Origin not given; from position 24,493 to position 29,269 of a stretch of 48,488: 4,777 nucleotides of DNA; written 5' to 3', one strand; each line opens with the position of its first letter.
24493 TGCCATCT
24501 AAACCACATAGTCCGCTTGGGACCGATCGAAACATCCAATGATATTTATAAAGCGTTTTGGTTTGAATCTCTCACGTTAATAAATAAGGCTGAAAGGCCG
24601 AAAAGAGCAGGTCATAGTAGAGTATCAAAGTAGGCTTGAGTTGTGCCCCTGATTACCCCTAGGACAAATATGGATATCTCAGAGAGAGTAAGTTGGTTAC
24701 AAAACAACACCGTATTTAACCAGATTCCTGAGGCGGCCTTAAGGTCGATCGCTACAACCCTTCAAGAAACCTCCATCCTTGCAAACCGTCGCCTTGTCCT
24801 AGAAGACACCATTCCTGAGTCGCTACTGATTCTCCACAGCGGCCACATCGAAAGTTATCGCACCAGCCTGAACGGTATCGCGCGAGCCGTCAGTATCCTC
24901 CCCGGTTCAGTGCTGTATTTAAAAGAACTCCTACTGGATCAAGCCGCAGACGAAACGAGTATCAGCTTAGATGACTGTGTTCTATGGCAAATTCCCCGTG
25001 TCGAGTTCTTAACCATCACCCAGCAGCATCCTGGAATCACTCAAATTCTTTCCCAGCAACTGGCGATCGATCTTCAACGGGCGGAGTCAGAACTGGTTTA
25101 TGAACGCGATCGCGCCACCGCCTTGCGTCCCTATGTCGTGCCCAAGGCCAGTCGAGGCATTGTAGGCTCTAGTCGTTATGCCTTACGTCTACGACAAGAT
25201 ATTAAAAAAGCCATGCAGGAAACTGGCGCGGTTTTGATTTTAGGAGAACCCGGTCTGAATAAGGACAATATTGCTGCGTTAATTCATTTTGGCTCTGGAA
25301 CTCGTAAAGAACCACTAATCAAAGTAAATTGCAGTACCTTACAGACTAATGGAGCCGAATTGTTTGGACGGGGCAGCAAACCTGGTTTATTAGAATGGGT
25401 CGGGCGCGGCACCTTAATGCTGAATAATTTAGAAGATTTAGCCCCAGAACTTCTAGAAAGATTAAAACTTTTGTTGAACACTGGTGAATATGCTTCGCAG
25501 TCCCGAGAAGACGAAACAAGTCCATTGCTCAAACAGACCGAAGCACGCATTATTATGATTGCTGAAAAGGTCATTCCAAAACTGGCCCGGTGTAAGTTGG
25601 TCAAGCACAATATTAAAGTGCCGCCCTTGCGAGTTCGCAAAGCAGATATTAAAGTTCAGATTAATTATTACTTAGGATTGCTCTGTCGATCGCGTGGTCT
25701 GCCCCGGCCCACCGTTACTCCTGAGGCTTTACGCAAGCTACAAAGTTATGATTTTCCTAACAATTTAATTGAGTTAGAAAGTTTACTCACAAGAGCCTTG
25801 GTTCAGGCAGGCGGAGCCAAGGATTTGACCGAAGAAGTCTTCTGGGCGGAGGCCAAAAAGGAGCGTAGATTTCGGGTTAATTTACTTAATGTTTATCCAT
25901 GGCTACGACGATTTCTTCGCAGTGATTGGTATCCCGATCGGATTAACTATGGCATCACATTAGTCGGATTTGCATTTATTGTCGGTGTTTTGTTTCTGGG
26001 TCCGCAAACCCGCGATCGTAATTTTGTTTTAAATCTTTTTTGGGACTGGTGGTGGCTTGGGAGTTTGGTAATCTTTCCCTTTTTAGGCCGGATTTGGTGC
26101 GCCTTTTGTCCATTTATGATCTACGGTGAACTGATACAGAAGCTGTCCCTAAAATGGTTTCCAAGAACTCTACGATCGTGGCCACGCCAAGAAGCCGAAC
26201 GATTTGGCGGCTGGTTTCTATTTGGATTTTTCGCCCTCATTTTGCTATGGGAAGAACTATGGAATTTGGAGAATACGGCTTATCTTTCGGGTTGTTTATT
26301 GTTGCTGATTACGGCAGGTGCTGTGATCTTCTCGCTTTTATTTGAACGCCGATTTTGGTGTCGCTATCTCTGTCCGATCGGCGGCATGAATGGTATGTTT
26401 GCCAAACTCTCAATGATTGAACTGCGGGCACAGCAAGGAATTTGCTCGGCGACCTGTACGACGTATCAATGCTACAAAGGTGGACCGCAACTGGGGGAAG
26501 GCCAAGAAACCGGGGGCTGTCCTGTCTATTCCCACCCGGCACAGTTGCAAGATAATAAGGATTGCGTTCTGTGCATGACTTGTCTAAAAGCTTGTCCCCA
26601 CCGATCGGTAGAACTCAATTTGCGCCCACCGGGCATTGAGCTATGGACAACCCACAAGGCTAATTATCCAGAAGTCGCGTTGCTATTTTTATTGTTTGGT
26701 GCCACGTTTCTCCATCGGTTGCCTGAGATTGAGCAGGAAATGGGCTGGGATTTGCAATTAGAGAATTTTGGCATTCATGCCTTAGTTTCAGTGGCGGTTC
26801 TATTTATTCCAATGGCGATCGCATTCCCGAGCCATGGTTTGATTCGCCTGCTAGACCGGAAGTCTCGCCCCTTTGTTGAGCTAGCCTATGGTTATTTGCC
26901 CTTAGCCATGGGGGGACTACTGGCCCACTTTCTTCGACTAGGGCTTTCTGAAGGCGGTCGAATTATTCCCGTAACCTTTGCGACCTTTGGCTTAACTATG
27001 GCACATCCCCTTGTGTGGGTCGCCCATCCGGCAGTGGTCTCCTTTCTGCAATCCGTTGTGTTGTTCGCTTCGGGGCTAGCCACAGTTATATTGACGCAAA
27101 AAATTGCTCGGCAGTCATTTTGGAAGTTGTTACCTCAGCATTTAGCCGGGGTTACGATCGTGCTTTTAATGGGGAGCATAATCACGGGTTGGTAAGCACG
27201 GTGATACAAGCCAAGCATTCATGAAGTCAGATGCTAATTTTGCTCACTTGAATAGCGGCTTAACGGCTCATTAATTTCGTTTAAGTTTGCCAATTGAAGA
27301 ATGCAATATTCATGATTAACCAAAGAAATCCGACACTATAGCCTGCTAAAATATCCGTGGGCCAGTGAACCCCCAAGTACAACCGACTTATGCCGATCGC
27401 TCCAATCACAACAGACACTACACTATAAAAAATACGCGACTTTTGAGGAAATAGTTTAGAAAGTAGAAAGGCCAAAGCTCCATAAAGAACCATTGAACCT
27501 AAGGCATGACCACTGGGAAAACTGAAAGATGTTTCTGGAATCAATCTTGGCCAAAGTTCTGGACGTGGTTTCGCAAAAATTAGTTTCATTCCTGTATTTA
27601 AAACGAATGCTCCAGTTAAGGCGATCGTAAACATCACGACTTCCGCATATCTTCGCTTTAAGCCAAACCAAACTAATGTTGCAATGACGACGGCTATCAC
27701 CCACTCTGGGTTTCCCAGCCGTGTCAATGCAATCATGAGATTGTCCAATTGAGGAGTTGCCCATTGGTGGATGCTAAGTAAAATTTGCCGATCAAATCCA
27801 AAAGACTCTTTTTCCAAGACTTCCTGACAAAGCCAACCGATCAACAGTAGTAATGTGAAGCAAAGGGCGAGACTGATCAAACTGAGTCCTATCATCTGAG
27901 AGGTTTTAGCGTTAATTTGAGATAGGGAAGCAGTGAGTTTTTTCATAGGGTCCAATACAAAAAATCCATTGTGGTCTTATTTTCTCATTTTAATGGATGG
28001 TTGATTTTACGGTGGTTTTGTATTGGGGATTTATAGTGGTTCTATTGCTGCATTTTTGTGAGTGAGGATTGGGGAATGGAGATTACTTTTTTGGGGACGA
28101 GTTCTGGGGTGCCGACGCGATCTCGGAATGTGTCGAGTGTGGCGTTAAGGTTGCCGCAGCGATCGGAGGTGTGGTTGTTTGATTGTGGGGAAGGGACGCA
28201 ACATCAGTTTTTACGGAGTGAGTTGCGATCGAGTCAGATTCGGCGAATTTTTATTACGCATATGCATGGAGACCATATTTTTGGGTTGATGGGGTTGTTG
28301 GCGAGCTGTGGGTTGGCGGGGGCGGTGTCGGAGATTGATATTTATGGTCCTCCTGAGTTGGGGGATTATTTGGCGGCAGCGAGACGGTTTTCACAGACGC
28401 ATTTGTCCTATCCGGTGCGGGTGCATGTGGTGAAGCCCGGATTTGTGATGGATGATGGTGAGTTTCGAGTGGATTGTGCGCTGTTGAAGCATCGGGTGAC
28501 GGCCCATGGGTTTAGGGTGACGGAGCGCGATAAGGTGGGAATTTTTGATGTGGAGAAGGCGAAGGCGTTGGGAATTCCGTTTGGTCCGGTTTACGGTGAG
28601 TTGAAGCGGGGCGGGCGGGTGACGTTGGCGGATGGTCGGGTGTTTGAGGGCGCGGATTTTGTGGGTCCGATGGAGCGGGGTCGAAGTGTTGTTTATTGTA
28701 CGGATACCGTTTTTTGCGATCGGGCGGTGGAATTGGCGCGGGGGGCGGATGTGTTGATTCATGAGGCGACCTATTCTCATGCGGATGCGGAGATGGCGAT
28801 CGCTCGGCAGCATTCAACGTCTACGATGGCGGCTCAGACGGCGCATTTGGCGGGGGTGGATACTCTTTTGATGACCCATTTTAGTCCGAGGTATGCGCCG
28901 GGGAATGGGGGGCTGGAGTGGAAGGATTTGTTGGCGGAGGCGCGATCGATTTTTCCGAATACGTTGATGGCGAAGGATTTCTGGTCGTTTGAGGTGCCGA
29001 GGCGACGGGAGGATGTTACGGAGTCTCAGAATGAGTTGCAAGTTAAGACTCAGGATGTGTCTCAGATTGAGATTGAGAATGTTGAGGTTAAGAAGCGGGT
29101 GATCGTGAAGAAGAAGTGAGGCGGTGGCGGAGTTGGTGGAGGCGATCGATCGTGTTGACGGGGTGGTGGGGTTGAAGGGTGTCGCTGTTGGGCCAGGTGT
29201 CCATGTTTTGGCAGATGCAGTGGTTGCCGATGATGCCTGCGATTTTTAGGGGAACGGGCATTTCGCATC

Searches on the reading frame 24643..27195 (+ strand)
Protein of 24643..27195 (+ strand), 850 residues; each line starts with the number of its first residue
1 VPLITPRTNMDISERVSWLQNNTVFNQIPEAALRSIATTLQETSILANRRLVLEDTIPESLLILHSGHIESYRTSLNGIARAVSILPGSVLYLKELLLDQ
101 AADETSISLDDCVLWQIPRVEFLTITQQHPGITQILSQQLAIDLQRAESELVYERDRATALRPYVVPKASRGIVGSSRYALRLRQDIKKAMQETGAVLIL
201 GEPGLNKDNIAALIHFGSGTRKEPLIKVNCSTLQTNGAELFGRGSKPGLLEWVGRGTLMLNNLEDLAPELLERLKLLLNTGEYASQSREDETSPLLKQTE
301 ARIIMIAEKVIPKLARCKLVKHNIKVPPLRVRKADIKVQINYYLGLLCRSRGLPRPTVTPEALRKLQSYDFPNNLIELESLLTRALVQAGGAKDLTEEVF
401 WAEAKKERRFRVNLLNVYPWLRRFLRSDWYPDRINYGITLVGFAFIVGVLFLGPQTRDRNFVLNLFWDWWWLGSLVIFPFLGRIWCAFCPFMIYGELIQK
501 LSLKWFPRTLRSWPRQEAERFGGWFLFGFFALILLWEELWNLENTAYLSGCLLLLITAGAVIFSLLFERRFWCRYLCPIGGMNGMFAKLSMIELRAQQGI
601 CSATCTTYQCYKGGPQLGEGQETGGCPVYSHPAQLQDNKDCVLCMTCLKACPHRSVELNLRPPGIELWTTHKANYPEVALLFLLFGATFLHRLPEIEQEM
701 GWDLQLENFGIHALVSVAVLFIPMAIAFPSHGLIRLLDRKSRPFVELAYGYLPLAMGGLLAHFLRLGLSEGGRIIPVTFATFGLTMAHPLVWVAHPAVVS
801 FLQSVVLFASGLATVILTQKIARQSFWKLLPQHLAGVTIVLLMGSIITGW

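Call 15: search_protein_families(library=pfam, max_evalue=0.001, proteins=[window:24643-27195:+])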
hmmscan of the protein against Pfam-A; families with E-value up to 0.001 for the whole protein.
window:24643-27195:+ (850 aa): 5 families
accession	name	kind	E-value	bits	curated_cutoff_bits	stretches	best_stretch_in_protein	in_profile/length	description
PF00158.32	Sigma54_activat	-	7e-12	45.8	20.2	1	173-285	1-124/168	Sigma-54 interaction domain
PF14532.12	Sigma54_activ_2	-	9.3e-10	39.3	25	1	174-313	1-113/138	Sigma-54 interaction domain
PF12801.12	Fer4_5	-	3.3e-09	37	22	2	553-589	5-40/48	4Fe-4S binding domain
PF25601.1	AAA_lid_14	-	1.9e-08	34.4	27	1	330-403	1-73/87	AAA+ ATPase lid domain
PF00027.35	cNMP_binding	-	2.2e-08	34.4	27.5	1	46-129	5-89/89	Cyclic nucleotide-binding domain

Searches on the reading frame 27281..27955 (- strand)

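Call 15: search_protein_families(library=pfam, max_evalue=0.001, proteins=[window:27281-27955:-])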
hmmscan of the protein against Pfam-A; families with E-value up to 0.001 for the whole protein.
window:27281-27955:- (224 aa): 2 families
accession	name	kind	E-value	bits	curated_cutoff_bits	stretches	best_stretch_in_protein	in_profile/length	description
PF01569.27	PAP2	-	8e-22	77.8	27.2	1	109-221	7-126/130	PAP2 superfamily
PF14378.12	PAP2_3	-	0.00044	20.6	27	1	138-211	119-186/190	PAP2 superfamily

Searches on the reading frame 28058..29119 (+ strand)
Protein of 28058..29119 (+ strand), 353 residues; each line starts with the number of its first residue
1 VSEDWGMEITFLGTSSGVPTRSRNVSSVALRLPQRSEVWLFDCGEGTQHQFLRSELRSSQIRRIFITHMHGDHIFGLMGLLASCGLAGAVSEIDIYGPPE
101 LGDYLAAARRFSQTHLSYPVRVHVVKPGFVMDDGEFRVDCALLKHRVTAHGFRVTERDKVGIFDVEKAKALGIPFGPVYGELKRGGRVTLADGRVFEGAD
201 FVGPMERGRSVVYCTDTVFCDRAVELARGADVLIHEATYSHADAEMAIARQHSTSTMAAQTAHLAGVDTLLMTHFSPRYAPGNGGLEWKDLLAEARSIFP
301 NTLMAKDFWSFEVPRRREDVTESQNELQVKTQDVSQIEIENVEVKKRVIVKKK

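Call 15: search_protein_families(library=pfam, max_evalue=0.001, proteins=[window:28058-29119:+])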
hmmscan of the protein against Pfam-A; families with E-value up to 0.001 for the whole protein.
window:28058-29119:+ (353 aa): 3 families
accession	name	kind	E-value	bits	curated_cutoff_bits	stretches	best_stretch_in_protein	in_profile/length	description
PF12706.13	Lactamase_B_2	-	3.2e-18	66.5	27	2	40-149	4-116/200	Beta-lactamase superfamily domain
PF00753.33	Lactamase_B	-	2.6e-10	41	22.7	1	25-130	6-108/196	Metallo-beta-lactamase superfamily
PF13691.12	Lactamase_B_4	-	1.1e-05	25.4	27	1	27-74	14-61/63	tRNase Z endonuclease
